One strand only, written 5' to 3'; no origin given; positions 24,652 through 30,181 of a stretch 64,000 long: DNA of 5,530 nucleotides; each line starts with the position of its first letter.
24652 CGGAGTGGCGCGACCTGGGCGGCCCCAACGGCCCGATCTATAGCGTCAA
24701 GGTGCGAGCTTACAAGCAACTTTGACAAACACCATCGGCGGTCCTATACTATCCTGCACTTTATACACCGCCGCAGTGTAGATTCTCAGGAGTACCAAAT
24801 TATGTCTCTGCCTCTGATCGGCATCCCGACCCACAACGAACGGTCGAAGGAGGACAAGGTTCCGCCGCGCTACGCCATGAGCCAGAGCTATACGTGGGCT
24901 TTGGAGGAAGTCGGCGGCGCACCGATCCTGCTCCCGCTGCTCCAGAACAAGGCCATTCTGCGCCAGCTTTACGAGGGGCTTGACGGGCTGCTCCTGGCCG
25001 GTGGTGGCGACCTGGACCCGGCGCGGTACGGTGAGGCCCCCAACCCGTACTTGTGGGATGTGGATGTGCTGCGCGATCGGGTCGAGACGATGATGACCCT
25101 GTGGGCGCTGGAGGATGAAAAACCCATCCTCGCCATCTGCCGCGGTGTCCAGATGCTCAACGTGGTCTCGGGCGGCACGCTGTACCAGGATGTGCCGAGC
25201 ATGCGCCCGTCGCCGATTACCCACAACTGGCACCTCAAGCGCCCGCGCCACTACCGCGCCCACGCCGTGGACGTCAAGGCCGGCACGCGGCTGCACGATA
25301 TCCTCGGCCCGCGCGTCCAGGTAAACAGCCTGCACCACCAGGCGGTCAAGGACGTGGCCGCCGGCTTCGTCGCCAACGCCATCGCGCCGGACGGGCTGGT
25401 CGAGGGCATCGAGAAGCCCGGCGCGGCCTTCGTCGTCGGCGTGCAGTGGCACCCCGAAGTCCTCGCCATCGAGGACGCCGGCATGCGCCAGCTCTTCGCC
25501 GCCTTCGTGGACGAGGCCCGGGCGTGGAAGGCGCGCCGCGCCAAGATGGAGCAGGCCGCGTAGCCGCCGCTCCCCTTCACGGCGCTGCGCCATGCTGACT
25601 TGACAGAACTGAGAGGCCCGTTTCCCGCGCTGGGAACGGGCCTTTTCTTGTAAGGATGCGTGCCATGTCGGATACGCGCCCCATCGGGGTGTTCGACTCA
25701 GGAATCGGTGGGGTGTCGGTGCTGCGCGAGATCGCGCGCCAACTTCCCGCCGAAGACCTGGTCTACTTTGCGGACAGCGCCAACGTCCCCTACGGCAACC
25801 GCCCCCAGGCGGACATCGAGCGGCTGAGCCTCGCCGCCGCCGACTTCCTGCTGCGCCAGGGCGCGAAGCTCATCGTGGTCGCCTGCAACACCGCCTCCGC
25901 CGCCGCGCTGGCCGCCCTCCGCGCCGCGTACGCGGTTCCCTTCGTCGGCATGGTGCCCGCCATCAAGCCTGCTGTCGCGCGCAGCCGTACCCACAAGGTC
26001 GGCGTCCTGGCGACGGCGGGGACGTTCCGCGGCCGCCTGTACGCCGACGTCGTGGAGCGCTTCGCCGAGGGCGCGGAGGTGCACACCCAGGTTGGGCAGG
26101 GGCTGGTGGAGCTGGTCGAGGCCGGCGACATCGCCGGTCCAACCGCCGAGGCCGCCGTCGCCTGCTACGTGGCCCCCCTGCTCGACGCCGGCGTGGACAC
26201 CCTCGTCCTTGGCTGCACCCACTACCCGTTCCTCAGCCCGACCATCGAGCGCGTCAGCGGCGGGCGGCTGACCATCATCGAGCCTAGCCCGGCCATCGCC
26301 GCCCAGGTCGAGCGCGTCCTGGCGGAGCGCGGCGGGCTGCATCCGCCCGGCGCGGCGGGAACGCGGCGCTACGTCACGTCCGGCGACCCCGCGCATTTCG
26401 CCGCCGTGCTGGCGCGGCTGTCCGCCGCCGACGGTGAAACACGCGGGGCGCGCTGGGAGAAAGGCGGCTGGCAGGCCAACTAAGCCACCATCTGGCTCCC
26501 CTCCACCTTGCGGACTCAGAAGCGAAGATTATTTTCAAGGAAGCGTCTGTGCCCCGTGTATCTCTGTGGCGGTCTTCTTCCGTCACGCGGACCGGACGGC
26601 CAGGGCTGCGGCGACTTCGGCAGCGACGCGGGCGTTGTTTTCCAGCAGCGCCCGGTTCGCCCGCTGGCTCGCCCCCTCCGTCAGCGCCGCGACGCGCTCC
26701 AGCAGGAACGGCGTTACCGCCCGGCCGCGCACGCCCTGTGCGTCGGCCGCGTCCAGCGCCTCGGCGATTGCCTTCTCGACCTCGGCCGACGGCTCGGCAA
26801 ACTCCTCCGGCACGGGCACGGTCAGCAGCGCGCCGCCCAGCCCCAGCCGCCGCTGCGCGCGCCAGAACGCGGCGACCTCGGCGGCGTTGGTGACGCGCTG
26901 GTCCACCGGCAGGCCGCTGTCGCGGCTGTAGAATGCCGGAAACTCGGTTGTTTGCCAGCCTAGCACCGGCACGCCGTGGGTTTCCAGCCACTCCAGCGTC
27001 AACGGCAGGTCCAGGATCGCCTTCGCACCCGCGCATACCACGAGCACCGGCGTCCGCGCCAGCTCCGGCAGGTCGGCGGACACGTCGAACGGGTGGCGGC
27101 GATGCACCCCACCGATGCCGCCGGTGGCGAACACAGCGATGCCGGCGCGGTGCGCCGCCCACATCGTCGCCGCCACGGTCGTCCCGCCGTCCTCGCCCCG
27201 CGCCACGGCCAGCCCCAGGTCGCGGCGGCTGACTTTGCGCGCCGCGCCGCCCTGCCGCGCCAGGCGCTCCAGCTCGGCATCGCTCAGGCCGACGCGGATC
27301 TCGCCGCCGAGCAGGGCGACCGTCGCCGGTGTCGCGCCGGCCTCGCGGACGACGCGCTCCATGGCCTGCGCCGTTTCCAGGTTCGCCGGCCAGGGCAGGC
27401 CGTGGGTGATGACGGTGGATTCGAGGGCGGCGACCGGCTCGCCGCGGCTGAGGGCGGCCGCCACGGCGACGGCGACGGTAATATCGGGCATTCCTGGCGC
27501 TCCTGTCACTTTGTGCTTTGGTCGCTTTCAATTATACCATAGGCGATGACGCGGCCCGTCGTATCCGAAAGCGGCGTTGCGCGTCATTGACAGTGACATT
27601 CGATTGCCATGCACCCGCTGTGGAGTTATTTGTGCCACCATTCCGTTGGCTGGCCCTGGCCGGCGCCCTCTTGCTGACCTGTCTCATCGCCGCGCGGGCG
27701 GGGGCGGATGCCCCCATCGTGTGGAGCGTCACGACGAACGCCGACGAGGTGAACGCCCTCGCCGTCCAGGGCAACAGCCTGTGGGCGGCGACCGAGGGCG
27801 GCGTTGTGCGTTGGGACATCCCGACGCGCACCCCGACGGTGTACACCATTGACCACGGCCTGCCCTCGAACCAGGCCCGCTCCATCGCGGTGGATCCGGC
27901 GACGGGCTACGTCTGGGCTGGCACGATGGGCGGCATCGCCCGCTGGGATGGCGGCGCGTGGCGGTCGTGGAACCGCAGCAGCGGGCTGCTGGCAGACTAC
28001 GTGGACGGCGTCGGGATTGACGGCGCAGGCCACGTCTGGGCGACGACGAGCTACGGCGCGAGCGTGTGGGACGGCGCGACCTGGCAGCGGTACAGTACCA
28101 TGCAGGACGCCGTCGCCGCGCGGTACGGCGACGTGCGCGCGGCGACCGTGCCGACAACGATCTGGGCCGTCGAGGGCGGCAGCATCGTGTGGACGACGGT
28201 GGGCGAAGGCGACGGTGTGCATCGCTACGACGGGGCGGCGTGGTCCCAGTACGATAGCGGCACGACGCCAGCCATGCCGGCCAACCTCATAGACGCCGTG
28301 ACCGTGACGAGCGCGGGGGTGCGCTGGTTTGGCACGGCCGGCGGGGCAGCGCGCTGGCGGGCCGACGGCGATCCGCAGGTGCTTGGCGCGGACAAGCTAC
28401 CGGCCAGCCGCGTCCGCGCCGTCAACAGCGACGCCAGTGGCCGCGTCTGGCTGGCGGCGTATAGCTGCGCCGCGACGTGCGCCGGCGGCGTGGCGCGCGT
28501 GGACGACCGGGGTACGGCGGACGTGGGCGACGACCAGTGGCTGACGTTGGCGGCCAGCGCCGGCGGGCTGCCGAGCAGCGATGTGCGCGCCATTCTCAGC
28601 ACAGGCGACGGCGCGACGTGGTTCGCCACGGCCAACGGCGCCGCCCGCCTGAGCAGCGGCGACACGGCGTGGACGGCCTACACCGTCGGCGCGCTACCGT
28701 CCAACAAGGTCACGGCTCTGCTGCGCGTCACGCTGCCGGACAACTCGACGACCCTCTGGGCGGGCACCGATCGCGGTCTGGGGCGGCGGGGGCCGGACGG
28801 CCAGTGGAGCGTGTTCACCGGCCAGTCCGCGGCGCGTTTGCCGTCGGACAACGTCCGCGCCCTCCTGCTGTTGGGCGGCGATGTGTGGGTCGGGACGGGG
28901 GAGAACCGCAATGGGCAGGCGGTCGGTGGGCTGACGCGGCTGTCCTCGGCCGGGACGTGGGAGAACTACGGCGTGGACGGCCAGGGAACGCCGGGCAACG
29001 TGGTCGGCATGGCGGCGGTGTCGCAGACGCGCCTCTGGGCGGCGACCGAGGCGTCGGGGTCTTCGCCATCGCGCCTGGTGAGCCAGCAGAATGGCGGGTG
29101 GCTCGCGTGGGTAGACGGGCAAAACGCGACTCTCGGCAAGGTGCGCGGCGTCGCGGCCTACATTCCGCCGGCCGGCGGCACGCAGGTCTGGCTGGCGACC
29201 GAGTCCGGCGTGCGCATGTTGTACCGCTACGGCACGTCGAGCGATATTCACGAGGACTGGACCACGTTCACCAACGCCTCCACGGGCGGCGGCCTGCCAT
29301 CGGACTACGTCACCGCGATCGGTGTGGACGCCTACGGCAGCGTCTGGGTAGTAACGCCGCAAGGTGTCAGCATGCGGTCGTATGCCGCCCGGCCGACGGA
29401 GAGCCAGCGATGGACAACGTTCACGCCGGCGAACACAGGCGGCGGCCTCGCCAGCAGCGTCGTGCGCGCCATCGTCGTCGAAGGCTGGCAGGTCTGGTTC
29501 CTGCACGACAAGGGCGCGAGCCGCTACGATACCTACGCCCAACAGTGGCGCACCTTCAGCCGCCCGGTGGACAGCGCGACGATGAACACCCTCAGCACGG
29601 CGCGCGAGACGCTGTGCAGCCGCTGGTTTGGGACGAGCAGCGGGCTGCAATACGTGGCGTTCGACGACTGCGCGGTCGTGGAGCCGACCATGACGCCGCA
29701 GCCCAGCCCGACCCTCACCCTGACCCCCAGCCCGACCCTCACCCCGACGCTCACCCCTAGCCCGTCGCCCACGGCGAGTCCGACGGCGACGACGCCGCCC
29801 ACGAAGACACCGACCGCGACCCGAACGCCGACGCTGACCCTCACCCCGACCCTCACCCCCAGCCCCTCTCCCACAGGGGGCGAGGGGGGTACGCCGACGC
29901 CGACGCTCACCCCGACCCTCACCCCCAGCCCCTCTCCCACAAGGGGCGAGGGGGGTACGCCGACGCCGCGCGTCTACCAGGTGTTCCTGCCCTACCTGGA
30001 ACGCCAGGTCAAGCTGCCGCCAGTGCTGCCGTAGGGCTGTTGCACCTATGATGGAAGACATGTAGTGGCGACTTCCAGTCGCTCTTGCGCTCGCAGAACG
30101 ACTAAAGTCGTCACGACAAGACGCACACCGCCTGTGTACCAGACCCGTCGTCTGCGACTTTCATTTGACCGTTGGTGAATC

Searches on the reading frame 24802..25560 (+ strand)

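Call 30: search_protein_families(library=pfam, proteins=[window:24802-25560:+], max_evalue=0.001)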
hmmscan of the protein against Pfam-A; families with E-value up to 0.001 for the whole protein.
window:24802-25560:+ (253 aa): 2 families
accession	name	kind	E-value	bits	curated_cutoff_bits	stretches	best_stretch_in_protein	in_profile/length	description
PF07722.19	Peptidase_C26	-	1.7e-61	208.2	20.5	1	4-219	1-219/219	Peptidase C26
PF00117.34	GATase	-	7e-14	52.4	22.8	1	98-222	64-175/190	Glutamine amidotransferase class-I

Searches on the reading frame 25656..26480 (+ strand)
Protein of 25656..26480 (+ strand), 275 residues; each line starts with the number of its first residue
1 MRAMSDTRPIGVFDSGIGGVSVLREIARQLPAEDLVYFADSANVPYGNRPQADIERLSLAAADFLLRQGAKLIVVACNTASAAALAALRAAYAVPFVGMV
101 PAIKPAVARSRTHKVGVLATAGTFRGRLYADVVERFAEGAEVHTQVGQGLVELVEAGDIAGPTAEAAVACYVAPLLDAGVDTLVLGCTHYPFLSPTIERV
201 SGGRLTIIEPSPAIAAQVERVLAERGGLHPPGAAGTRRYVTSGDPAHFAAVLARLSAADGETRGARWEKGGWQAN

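Call 30: search_protein_families(library=pfam, proteins=[window:25656-26480:+], max_evalue=0.001)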
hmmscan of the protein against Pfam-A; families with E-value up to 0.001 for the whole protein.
window:25656-26480:+ (275 aa): 1 family
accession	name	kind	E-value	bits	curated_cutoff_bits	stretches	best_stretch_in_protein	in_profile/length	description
PF01177.27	Asp_Glu_race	-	3.5e-25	89.5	31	1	11-217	2-210/211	Asp/Glu/Hydantoin racemase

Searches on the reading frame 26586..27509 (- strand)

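Call 30: search_protein_families(library=pfam, proteins=[window:26586-27509:-], max_evalue=0.001)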
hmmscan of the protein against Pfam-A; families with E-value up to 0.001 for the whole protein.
window:26586-27509:- (308 aa): 1 family
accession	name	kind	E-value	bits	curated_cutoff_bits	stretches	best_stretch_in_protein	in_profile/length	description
PF04227.17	Indigoidine_A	-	7.9e-122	406.6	25.2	1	16-301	2-290/291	Indigoidine synthase A like protein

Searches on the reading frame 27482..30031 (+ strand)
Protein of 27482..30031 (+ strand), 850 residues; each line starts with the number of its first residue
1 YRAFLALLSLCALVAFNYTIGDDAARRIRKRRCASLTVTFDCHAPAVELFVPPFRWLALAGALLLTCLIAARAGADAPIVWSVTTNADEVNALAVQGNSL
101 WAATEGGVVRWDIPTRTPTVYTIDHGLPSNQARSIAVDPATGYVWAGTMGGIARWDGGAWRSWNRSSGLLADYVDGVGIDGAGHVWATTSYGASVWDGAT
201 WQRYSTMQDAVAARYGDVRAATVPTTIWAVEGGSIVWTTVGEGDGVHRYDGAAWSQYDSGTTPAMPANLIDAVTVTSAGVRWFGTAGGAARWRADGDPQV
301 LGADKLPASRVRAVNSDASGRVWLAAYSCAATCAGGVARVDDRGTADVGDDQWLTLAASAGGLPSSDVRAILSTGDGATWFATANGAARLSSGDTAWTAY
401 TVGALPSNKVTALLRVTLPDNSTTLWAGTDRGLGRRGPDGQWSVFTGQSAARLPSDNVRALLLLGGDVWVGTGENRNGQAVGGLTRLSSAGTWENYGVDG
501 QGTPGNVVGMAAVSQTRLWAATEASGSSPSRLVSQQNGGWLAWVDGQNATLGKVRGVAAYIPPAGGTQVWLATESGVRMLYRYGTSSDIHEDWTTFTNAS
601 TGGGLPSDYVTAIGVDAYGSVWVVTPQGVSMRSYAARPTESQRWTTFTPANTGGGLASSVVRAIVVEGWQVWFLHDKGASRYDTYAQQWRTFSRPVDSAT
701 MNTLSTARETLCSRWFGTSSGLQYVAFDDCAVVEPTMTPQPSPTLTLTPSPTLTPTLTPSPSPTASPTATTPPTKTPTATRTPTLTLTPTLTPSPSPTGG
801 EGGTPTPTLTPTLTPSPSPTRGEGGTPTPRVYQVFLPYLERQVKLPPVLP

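Call 30: search_protein_families(library=pfam, proteins=[window:27482-30031:+], max_evalue=0.001)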
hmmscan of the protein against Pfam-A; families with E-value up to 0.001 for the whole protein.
window:27482-30031:+ (850 aa): 1 family
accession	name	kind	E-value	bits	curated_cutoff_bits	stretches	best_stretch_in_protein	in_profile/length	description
PF07494.17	Reg_prop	-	3.1e-15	54.8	20.4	0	604-625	1-22/24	Two component regulator propeller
